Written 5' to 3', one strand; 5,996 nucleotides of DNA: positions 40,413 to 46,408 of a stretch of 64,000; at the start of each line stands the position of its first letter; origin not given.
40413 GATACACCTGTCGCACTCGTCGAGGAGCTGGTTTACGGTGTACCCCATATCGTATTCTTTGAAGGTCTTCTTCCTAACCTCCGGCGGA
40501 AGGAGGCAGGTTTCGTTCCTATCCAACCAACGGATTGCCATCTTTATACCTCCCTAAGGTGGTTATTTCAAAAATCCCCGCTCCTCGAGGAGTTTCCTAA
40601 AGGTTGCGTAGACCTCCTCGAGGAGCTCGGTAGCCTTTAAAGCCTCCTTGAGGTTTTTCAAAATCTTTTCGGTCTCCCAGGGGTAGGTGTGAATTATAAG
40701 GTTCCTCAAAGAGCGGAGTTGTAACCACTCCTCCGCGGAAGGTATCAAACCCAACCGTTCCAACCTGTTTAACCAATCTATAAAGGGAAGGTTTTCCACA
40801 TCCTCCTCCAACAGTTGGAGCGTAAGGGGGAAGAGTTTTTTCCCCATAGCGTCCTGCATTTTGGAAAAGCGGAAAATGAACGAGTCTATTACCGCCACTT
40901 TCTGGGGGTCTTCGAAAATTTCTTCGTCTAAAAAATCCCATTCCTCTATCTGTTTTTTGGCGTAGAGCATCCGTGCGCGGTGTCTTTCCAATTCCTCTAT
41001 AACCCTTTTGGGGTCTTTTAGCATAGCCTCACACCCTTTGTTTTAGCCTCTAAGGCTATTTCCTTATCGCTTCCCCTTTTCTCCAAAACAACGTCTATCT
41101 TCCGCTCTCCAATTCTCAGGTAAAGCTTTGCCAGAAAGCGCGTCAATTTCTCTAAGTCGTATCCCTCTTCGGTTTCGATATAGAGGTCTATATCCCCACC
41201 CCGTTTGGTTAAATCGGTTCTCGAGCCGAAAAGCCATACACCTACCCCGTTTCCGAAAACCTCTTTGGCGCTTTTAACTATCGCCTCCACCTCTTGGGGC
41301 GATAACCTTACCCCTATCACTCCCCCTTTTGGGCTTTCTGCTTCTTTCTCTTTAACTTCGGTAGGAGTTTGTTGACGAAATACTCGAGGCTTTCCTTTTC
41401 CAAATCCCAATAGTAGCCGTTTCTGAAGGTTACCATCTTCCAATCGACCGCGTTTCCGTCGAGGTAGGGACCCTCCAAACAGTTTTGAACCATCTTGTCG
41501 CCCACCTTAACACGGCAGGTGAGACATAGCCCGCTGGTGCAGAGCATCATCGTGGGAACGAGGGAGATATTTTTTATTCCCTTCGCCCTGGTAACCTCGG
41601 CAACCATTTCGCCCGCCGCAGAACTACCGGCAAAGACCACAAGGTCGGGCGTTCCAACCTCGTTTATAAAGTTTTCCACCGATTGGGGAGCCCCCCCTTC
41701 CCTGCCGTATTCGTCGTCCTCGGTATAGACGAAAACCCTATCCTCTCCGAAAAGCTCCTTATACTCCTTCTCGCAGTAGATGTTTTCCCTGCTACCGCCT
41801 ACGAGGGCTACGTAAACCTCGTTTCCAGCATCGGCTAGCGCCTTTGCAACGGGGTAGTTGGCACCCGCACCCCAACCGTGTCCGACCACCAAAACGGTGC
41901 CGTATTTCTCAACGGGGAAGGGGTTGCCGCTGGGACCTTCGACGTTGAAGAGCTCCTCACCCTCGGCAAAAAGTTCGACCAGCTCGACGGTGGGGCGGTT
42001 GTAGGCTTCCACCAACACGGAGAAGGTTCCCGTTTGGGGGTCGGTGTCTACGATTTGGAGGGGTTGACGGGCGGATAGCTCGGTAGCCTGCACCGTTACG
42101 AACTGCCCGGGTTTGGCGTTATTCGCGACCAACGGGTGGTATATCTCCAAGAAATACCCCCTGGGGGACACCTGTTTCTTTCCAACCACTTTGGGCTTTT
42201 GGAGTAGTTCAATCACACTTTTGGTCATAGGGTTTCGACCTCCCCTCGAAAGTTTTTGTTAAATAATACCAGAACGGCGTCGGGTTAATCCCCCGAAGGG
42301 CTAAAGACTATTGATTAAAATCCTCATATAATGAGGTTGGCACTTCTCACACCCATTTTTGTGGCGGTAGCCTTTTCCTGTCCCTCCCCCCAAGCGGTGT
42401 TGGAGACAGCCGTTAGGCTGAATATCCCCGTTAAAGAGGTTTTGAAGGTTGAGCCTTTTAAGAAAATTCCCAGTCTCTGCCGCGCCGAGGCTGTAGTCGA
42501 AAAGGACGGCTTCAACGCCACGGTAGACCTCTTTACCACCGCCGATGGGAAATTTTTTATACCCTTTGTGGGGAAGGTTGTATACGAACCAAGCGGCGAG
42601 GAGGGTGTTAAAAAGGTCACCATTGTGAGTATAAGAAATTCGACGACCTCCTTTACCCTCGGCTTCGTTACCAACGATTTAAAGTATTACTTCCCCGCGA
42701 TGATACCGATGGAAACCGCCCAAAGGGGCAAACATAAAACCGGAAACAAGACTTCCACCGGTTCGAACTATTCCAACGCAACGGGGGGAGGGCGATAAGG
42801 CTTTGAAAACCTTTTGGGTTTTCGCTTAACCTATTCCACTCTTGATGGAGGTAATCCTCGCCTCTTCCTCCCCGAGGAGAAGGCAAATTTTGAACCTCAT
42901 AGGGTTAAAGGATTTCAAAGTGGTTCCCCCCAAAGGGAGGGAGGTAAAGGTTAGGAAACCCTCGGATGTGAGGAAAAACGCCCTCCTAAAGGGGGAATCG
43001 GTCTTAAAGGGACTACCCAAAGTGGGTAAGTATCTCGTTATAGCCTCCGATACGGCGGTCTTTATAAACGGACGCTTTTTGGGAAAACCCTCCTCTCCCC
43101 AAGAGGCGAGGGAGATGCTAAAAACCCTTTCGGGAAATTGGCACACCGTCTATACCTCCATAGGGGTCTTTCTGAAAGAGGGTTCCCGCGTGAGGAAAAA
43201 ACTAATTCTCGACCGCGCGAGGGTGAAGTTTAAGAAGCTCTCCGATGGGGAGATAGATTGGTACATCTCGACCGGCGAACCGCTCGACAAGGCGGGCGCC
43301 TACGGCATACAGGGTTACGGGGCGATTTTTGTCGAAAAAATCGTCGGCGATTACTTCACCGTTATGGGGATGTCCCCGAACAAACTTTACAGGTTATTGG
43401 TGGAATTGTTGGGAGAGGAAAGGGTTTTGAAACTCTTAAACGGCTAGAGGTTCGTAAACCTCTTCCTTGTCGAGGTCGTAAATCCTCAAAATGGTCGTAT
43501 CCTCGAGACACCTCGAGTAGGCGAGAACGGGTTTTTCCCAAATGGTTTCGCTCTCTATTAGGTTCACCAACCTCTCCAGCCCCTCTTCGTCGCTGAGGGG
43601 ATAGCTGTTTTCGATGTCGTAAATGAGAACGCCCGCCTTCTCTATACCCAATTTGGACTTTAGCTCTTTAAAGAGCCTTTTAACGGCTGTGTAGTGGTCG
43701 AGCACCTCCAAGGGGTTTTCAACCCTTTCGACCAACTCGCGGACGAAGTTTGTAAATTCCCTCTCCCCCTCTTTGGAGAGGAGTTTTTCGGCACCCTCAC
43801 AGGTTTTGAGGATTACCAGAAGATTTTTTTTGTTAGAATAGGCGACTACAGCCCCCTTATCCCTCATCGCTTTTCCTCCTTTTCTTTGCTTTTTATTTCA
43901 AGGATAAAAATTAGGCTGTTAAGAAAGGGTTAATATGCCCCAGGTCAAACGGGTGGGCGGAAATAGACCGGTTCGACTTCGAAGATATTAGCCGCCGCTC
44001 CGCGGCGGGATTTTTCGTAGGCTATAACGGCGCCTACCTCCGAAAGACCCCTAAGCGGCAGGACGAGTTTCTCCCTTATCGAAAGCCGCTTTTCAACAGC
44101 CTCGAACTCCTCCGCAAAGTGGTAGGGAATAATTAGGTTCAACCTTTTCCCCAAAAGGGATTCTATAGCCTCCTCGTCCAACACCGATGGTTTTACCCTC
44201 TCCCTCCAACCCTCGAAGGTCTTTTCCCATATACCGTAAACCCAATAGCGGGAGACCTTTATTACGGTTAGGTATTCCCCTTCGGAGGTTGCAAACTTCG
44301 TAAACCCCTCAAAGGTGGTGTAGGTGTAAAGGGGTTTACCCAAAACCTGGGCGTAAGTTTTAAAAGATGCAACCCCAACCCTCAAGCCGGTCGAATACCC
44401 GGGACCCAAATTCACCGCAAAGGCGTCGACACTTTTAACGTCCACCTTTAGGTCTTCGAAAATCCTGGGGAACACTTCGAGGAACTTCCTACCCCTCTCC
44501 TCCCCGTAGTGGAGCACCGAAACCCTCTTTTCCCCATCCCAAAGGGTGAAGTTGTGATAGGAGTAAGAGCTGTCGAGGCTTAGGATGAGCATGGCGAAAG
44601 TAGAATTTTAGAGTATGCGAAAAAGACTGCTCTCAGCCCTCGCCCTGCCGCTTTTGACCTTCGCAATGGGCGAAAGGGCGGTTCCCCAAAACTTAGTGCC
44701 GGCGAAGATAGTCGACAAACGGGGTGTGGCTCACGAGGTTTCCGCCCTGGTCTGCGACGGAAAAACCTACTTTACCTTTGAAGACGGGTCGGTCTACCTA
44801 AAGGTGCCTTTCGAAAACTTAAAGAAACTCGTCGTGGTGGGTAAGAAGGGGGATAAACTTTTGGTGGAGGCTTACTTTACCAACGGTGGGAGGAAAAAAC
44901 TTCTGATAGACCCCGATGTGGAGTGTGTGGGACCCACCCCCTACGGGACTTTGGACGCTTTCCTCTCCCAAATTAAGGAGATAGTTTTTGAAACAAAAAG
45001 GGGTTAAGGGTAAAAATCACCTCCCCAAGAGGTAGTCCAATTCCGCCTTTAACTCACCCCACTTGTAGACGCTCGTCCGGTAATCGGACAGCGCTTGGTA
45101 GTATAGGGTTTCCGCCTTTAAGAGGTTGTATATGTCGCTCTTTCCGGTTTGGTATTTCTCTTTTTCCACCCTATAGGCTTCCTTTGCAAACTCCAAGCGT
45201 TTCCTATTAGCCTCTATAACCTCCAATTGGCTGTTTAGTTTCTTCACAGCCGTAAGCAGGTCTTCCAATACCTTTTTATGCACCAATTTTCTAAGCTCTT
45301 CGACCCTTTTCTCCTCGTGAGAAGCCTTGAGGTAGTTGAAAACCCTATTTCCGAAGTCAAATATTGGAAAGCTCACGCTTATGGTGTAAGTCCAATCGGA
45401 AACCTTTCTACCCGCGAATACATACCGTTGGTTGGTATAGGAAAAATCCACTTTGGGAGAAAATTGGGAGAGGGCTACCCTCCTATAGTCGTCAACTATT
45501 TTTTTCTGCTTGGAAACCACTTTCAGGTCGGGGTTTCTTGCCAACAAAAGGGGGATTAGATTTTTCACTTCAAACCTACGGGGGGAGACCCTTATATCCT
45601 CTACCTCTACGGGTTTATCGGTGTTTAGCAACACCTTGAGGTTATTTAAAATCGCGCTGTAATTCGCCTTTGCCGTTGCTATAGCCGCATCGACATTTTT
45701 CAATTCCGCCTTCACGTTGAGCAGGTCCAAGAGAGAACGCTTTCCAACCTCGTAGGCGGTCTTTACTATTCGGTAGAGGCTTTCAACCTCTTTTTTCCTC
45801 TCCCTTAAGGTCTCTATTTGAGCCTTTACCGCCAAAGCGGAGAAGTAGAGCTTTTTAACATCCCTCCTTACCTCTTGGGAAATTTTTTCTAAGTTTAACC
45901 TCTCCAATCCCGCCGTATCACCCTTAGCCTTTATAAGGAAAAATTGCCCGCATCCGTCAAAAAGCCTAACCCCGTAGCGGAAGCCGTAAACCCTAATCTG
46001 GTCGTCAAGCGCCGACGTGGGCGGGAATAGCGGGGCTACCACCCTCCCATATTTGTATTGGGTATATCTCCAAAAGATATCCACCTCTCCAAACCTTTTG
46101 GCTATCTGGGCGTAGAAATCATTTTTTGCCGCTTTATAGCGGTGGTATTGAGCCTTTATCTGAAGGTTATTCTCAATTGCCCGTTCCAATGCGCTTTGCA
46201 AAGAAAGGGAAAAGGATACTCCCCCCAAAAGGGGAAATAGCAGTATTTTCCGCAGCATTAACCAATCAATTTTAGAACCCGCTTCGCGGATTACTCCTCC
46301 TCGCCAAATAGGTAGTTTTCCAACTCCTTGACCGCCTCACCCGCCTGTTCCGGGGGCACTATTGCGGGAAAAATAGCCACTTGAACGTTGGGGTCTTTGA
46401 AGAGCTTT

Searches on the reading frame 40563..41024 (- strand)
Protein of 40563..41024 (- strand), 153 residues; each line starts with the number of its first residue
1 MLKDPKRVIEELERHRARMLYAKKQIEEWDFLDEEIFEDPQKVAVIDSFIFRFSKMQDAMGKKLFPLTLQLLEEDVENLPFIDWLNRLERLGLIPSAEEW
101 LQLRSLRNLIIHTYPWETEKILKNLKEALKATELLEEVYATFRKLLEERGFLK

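Call 11: search_protein_families(library=pfam, proteins=[window:40563-41024:-])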
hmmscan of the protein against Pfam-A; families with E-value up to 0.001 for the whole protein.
window:40563-41024:- (153 aa): 0 families

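Call 37: search_protein_families(library=ncbifam, max_evalue=0.1, proteins=[window:40563-41024:-])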
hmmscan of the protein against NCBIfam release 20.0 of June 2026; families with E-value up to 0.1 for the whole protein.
window:40563-41024:- (153 aa): 1 family
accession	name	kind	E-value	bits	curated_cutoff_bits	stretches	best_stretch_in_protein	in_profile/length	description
TIGR01987.1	HI0074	subfamily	0.00078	19.5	55.8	1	41-131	22-113/123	HI0074 family nucleotidyltransferase substrate-binding subunit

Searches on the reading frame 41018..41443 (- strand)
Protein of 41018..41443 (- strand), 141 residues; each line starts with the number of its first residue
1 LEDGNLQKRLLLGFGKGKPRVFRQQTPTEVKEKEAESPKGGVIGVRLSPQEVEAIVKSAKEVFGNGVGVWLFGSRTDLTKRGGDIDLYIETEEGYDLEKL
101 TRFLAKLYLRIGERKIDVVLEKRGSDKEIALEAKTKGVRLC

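Call 11: search_protein_families(library=pfam, proteins=[window:41018-41443:-])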
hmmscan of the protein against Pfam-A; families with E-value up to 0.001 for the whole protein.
window:41018-41443:- (141 aa): 2 families
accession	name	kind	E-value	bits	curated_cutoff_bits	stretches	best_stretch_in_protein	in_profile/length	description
PF18765.7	Polbeta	-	6.1e-06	26.8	26.9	1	68-140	15-87/93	Polymerase beta, Nucleotidyltransferase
PF01909.29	NTP_transf_2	-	9.5e-05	23.2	21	1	54-124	3-77/93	Nucleotidyltransferase domain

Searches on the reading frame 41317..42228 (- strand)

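Call 11: search_protein_families(library=pfam, proteins=[window:41317-42228:-])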
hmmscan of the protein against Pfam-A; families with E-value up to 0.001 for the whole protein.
window:41317-42228:- (303 aa): 1 family
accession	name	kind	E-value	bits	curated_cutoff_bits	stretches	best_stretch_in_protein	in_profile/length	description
PF10418.14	DHODB_Fe-S_bind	-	2.4e-06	27.6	23.9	1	227-261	3-40/41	Iron-sulfur cluster binding domain of dihydroorotate dehydrogenase B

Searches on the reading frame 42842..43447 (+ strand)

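Call 11: search_protein_families(library=pfam, proteins=[window:42842-43447:+])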
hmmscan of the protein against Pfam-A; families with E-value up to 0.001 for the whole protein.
window:42842-43447:+ (201 aa): 1 family
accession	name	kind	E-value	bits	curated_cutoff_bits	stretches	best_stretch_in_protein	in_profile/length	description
PF02545.19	Maf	-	3.9e-53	180.3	27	1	4-188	2-186/187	Maf-like protein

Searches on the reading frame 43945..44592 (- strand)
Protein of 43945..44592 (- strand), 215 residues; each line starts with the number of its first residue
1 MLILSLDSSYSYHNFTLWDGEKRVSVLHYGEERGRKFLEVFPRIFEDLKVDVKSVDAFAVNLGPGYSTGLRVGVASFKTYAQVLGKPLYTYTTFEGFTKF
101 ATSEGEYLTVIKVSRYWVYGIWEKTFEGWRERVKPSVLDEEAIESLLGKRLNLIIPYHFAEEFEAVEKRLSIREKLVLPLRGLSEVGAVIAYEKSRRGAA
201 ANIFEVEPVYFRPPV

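Call 11: search_protein_families(library=pfam, proteins=[window:43945-44592:-])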
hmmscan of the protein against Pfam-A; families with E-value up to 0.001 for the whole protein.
window:43945-44592:- (215 aa): 1 family
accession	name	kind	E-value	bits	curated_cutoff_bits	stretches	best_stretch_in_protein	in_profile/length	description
PF00814.31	TsaD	-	1.2e-09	38.8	24.8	1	37-99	33-95/264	tRNA N6-adenosine threonylcarbamoyltransferase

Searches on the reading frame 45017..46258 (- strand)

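Call 11: search_protein_families(library=pfam, proteins=[window:45017-46258:-])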
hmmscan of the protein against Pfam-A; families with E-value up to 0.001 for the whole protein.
window:45017-46258:- (413 aa): 1 family
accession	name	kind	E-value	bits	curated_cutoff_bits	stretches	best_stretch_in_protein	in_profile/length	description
PF02321.23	OEP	-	1.6e-46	158.9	22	2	233-412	3-187/187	Outer membrane efflux protein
